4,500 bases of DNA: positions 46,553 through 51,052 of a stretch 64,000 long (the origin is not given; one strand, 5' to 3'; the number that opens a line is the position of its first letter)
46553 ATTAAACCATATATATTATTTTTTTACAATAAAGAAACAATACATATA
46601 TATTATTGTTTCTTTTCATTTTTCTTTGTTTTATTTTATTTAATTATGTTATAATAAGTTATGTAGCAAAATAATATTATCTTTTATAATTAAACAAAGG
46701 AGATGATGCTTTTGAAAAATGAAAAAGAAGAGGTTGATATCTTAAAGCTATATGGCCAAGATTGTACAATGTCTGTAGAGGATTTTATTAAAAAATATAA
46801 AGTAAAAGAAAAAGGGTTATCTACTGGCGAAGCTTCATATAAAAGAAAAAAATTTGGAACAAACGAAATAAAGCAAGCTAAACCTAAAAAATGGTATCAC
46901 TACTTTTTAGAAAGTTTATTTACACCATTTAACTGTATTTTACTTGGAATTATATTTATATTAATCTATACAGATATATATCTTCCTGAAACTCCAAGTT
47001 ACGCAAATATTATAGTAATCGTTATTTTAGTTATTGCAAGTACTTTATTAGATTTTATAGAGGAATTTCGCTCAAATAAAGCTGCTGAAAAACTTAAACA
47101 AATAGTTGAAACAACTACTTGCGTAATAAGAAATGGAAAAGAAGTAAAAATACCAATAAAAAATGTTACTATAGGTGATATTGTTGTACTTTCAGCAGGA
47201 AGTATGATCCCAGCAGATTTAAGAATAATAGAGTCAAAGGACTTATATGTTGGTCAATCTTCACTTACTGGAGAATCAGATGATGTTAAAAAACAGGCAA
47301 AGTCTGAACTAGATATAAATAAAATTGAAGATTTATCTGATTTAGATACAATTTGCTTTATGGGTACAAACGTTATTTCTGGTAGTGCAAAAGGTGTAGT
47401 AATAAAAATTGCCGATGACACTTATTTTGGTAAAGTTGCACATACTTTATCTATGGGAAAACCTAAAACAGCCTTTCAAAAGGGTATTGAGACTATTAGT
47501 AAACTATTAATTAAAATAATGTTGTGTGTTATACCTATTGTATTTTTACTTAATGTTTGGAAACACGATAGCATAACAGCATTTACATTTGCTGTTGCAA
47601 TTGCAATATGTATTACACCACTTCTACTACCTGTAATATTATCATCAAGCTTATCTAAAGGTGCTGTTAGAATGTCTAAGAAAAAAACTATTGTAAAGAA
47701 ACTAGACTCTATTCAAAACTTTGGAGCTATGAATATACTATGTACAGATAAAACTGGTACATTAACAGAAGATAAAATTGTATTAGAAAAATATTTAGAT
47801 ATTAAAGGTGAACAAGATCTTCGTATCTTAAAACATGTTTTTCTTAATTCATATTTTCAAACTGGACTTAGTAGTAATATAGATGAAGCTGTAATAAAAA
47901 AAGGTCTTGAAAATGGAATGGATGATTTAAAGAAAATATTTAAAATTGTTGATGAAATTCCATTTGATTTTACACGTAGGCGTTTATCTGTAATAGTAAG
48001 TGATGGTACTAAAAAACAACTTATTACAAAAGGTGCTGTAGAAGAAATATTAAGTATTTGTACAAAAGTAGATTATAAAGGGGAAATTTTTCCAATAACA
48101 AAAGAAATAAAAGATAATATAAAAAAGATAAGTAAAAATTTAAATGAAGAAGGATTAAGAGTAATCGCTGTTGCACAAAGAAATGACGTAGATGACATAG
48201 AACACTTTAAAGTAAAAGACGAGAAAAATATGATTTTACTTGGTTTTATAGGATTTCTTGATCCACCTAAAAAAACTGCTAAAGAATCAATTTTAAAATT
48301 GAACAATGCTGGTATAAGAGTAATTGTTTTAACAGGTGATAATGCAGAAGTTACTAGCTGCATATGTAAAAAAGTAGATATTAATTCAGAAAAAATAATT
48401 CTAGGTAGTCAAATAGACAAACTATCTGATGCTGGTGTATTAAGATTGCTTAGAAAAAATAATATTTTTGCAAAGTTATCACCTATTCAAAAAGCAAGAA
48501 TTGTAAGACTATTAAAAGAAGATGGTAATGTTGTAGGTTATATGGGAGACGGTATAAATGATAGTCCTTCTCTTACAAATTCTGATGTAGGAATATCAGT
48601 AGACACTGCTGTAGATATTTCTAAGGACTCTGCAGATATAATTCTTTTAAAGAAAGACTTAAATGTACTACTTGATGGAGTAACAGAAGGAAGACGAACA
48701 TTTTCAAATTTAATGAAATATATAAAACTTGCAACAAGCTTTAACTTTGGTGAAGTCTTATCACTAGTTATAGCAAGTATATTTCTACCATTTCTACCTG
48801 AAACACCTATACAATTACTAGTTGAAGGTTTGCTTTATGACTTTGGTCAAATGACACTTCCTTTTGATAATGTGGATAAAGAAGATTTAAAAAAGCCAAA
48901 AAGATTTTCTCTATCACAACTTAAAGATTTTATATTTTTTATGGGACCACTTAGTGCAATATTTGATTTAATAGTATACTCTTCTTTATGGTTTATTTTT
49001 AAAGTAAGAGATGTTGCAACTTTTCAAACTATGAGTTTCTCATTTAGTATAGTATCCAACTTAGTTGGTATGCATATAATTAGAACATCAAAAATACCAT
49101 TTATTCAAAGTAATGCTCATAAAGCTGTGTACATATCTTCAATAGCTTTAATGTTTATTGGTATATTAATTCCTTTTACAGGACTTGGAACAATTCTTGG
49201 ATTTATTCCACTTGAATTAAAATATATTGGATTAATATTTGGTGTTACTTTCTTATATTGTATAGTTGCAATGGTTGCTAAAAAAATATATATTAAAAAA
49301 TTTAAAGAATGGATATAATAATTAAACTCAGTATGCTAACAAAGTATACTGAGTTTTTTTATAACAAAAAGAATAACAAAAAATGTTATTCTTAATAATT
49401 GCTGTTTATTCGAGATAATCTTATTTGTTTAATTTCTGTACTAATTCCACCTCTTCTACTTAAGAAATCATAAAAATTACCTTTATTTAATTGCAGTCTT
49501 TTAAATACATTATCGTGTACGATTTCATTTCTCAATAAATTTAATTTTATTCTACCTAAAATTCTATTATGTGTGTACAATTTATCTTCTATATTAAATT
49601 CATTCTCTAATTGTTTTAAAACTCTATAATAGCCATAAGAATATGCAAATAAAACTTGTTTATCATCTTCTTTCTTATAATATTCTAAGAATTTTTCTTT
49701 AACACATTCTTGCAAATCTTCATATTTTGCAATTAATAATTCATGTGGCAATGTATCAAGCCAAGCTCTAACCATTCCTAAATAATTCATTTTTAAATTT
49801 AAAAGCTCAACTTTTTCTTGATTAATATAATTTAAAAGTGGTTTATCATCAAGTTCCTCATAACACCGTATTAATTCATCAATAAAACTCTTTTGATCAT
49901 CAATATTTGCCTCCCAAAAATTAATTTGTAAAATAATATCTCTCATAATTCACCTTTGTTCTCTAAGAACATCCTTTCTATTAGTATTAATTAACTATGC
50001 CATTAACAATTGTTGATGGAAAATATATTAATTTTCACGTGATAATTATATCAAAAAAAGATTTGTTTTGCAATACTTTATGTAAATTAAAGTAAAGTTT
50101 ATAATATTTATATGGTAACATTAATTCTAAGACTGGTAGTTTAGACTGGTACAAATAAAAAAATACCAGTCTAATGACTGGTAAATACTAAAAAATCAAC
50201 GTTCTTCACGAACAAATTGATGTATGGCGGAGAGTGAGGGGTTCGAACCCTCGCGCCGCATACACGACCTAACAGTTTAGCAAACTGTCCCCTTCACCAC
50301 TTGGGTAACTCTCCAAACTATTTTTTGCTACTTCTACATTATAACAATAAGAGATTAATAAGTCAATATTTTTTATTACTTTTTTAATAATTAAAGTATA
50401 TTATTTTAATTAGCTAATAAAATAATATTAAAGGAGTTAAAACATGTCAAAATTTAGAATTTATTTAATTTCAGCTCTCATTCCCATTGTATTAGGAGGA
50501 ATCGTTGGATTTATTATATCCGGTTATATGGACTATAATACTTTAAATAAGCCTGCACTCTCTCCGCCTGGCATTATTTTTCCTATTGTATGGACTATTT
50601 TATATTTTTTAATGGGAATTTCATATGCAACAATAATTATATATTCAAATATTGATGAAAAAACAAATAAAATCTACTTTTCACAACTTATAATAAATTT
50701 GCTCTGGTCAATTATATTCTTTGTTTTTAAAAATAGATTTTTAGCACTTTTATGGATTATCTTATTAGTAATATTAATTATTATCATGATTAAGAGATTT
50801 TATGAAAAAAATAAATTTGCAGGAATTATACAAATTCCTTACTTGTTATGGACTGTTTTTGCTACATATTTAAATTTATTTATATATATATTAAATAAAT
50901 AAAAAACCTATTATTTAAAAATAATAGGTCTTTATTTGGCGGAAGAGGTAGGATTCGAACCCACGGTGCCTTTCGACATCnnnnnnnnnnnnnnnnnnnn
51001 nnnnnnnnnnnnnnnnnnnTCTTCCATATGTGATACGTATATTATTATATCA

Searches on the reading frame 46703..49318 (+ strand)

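Call 7: search_protein_families(library=pfam, proteins=[window:46703-49318:+])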
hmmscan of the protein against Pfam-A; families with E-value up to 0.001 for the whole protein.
window:46703-49318:+ (871 aa): 5 families
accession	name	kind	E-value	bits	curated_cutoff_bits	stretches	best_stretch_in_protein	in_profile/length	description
PF00122.25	E1-E2_ATPase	-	1.3e-40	139.3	28.1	1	136-327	4-181/181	E1-E2 ATPase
PF00689.26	Cation_ATPase_C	-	3e-18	66.7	27.3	1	698-862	2-175/175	Cation transporting ATPase, C-terminus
PF00690.31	Cation_ATPase_N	-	1.8e-13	50.4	20.4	1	22-85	3-67/69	Cation transporter/ATPase, N-terminus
PF00702.32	Hydrolase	-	6.7e-12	46.6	26.4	1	346-626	4-189/191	haloacid dehalogenase-like hydrolase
PF13246.12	Cation_ATPase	-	1.9e-08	34.7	21.7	1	405-456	38-91/91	Cation transport ATPase (P-type)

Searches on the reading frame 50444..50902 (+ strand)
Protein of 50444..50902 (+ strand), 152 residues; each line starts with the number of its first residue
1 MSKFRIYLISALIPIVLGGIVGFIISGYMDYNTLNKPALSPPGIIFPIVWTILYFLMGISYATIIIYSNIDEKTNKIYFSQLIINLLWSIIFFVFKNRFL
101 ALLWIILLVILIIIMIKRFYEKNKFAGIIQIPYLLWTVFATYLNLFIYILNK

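Call 7: search_protein_families(library=pfam, proteins=[window:50444-50902:+])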
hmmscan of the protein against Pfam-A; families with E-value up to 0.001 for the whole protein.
window:50444-50902:+ (152 aa): 2 families
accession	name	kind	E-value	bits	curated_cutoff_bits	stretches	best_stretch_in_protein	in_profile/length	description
PF03073.20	TspO_MBR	-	2.1e-38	131.8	24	1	11-148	2-144/145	TspO/MBR family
PF02322.20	Cyt_bd_oxida_II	-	3.1e-05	23.9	35.6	1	8-141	119-255/302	Cytochrome bd terminal oxidase subunit II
